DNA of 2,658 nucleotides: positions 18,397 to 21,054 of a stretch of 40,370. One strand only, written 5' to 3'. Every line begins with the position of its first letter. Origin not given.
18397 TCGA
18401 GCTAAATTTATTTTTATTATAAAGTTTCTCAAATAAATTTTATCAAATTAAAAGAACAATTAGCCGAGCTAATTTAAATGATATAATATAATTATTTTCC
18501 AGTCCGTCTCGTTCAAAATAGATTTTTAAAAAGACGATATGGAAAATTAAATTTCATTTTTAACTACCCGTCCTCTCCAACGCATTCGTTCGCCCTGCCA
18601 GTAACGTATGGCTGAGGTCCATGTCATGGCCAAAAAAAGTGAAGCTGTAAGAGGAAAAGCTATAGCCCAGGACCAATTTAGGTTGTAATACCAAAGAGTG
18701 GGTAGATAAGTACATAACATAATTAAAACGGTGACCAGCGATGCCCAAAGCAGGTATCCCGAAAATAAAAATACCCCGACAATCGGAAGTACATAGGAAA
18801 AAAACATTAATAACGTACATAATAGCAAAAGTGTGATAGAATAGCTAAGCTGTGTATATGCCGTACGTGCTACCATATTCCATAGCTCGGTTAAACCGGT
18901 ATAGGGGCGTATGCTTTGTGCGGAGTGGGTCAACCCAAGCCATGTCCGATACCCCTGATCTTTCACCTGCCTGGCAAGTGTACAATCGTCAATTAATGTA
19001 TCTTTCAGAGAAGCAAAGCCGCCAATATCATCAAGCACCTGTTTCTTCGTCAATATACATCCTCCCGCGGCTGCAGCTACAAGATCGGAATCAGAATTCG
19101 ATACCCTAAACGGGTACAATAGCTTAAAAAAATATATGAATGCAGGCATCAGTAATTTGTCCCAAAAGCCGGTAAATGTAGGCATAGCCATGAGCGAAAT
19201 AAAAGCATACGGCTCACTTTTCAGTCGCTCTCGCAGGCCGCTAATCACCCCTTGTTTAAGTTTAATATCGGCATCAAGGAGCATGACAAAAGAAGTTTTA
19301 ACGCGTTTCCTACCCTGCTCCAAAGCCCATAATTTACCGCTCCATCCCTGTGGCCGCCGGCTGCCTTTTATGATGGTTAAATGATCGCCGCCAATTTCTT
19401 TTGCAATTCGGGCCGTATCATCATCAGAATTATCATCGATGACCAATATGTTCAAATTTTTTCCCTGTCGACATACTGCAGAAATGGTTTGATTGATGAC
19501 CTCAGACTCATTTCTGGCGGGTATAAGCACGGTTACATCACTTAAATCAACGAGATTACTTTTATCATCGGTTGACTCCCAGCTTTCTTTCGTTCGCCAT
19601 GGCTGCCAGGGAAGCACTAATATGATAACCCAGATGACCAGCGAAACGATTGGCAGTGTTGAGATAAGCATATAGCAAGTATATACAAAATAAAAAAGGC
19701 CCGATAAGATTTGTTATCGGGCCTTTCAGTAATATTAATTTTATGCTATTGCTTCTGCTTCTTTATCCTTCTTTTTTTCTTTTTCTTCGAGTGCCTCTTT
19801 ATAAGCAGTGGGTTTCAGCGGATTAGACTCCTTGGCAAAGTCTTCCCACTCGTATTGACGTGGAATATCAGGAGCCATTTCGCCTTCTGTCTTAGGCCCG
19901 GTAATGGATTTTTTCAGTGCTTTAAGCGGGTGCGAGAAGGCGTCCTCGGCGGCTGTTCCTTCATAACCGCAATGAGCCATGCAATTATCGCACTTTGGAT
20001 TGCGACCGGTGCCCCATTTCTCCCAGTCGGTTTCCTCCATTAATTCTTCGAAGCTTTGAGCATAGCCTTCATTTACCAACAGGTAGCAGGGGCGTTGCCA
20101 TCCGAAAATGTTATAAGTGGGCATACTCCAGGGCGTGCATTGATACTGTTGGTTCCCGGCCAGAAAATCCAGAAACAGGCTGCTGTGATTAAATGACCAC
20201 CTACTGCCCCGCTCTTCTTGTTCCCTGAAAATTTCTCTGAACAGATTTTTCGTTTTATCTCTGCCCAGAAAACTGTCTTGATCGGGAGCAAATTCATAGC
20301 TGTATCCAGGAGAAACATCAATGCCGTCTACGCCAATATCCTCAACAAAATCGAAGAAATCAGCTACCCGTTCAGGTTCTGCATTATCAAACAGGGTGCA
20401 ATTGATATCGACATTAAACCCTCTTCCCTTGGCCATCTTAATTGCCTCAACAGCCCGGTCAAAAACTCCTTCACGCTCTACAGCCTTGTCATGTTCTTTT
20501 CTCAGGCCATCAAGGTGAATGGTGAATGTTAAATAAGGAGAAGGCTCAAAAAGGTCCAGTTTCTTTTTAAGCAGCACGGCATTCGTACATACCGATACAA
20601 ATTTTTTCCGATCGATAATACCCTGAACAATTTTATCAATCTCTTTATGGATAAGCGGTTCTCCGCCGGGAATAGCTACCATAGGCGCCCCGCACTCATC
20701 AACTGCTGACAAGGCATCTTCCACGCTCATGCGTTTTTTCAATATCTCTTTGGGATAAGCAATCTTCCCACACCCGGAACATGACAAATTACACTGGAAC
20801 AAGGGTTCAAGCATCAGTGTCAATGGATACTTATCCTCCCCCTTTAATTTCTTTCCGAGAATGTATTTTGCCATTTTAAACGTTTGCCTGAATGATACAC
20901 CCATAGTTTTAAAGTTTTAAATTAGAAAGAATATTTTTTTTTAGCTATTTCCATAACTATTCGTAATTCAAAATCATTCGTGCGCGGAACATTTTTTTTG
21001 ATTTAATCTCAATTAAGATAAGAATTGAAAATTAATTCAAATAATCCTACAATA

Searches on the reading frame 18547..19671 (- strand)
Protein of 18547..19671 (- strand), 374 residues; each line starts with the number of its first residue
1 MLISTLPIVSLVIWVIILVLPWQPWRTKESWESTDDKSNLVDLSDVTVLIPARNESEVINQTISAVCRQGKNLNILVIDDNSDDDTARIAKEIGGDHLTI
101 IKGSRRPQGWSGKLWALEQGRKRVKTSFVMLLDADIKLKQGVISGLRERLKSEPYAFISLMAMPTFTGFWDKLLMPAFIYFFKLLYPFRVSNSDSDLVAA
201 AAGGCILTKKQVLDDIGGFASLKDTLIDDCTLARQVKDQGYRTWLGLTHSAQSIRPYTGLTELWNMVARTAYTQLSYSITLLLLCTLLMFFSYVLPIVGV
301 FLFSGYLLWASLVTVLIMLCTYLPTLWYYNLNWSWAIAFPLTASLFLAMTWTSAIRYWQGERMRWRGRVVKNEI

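Call 3: search_protein_families(library=pfam, proteins=[window:18547-19671:-])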
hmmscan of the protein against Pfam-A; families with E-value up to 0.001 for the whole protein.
window:18547-19671:- (374 aa): 4 families
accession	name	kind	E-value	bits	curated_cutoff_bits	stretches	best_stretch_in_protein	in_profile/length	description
PF00535.33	Glycos_transf_2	-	8.8e-22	78.2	23.3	1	47-216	1-167/168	Glycosyl transferase family 2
PF13506.12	Glyco_transf_21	-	2e-18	66.9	21.7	1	105-269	10-171/174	Glycosyl transferase family 21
PF13641.12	Glyco_tranf_2_3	-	2.7e-16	60.7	27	1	46-245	3-203/230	Glycosyltransferase like family 2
PF13632.12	Glyco_trans_2_3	-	3e-07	30.9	27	1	128-341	1-191/198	Glycosyl transferase family group 2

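Call 5: search_protein_families(library=ncbifam, proteins=[window:18547-19671:-])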
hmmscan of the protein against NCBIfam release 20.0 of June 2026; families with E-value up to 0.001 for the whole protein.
window:18547-19671:- (374 aa): 15 families
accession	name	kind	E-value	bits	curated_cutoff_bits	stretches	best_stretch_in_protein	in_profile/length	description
TIGR03469.1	HpnB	hypoth_equivalog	1e-114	383.5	379.25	1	5-370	3-384/386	hopene-associated glycosyltransferase HpnB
NF045692.1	OglycostaseCruG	equivalog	8.8e-34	117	600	1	36-318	33-325/386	2'-O-glycosyltransferase CruG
TIGR03472.1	HpnI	equivalog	2.2e-14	53.1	310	1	36-370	33-362/373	bacteriohopanetetrol glucosamine biosynthesis glycosyltransferase HpnI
TIGR03937.1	PgaC_IcaA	equivalog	5.4e-14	51.9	422.3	1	4-154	6-154/407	poly-beta-1,6-N-acetyl-D-glucosamine synthase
TIGR04182.1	glyco_TIGR04182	equivalog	1.6e-11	44.2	325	1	45-137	1-84/293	S-layer glycoprotein N-glycosyltransferase AglJ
TIGR04283.1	glyco_like_mftF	equivalog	1.1e-10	41.5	182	1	47-242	2-175/221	TIGR04283 family arsenosugar biosynthesis glycosyltransferase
TIGR03965.1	mycofact_glyco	equivalog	3.3e-10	39.4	280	1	43-144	73-173/467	mycofactocin biosynthesis glycosyltransferase MftF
NF053846.1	glyco_with_XrtP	equivalog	7.8e-10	38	520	1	5-127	7-125/440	XrtP-associated glycosyltransferase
NF010496.0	PRK13915.1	equivalog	1.4e-09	37.5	262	1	27-137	10-128/307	glucosyl-3-phosphoglycerate synthase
NF041865.1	EpsU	equivalog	2.1e-07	30.3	700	1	45-175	40-172/394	exopolysaccharide biosynthesis GT2 family glycosyltransferase EpsU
NF050050.1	ProtGlycPglI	equivalog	4.4e-07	29.6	500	1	46-151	4-109/306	GalNAc(5)-diNAcBac-PP-undecaprenol beta-1,3-glucosyltransferase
NF047683.1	TeichurnBiosyTuaG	equivalog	8.7e-07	28.8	400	1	45-157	7-118/252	teichuronic acid biosynthesis protein TuaG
NF058614.1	PPMAGASynPpgS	equivalog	1.1e-05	25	370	1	45-139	1-90/226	polyprenyl-phospho-N-acetylgalactosaminyl synthase PpgS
NF007986.1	PRK10714.1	equivalog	3.7e-05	22.9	529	1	42-138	4-103/316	undecaprenyl-phosphate 4-deoxy-4-formamido-L-arabinose transferase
TIGR03111.1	glyc2_xrt_Gpos1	hypoth_equivalog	0.00057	18.8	363.95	0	34-154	39-160/439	TIGR03111 family XrtG-associated glycosyltransferase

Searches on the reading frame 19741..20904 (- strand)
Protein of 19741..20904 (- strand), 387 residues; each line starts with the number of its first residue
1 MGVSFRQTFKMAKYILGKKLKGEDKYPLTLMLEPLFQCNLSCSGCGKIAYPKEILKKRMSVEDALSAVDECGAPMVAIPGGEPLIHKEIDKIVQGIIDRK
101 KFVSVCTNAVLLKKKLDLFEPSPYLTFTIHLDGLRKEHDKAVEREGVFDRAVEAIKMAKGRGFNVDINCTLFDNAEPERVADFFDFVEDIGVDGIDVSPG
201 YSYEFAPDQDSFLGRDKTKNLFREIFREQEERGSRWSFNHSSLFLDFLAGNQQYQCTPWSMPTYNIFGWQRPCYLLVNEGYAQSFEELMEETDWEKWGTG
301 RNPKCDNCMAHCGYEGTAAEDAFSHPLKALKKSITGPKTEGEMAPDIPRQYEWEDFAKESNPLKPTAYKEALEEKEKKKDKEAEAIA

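Call 3: search_protein_families(library=pfam, proteins=[window:19741-20904:-])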
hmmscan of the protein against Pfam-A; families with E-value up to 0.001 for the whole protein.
window:19741-20904:- (387 aa): 2 families
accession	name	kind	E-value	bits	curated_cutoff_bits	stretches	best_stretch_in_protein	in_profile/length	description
PF11946.13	DUF3463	-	8.4e-59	197.7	31.3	1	196-331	2-133/134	Domain of unknown function (DUF3463)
PF04055.27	Radical_SAM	-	8.2e-20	72.1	29.5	1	37-186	6-165/166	Radical SAM superfamily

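Call 5: search_protein_families(library=ncbifam, proteins=[window:19741-20904:-])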
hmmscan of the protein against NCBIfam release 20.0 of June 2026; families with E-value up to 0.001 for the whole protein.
window:19741-20904:- (387 aa): 53 families (the best 25 are shown)
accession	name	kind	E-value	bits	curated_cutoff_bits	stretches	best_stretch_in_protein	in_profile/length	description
TIGR03470.1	HpnH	equivalog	4.2e-161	535.3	225.05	1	1-321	1-318/318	adenosyl-hopene transferase HpnH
TIGR03961.1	rSAM_PTO1314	hypoth_equivalog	4.7e-22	78.7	306.05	1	22-315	17-305/332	PTO1314 family radical SAM protein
NF049973.1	radical_Rv1681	equivalog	8.3e-17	61.1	380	1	32-193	76-240/326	Rv1681 family radical SAM protein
TIGR04051.1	rSAM_NirJ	equivalog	3.3e-16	59.2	515.45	1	37-198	11-174/354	heme d1 biosynthesis radical SAM protein NirJ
TIGR02666.1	moaA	equivalog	4.2e-16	58.8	284.05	1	37-192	19-185/336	GTP 3',8-cyclase MoaA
TIGR02668.1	moaA_archaeal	equivalog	2.6e-15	56.2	325.25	1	37-189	19-175/303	GTP 3',8-cyclase MoaA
TIGR04053.2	TIGR04053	equivalog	4.5e-14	52.5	395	1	25-193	5-179/366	TIGR04053 family radical SAM/SPASM domain-containing protein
TIGR04133.1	rSAM_w_lipo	hypoth_equivalog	5.2e-14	51.9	425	1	28-210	23-212/350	TIGR04133 family radical SAM/SPASM protein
NF001199.0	PRK00164.2-1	equivalog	1.3e-13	50.8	231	1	37-191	21-179/308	GTP 3',8-cyclase MoaA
TIGR04080.1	rSAM_pep_cyc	equivalog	5.1e-13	48.5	500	1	23-197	102-275/440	KxxxW cyclic peptide radical SAM maturase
TIGR04545.1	rSAM_ahbD_hemeb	equivalog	1.1e-12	48.1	500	1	36-193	8-168/339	heme b synthase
TIGR04546.1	rSAM_ahbC_deAc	equivalog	1.1e-12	47.4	650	1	36-192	47-205/390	12,18-didecarboxysiroheme deacetylase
TIGR03962.1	mycofact_rSAM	equivalog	1.6e-12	47.3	265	1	26-189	10-175/339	mycofactocin radical SAM maturase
TIGR04347.1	pseudo_SAM_Halo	equivalog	2.1e-12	47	525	1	37-195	47-207/390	TIGR04347 family pseudo-SAM/SPASM protein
TIGR03913.1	rad_SAM_trio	equivalog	8e-12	44.3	591.75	1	26-194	17-186/477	GDL motif peptide-associated radical SAM/SPASM maturase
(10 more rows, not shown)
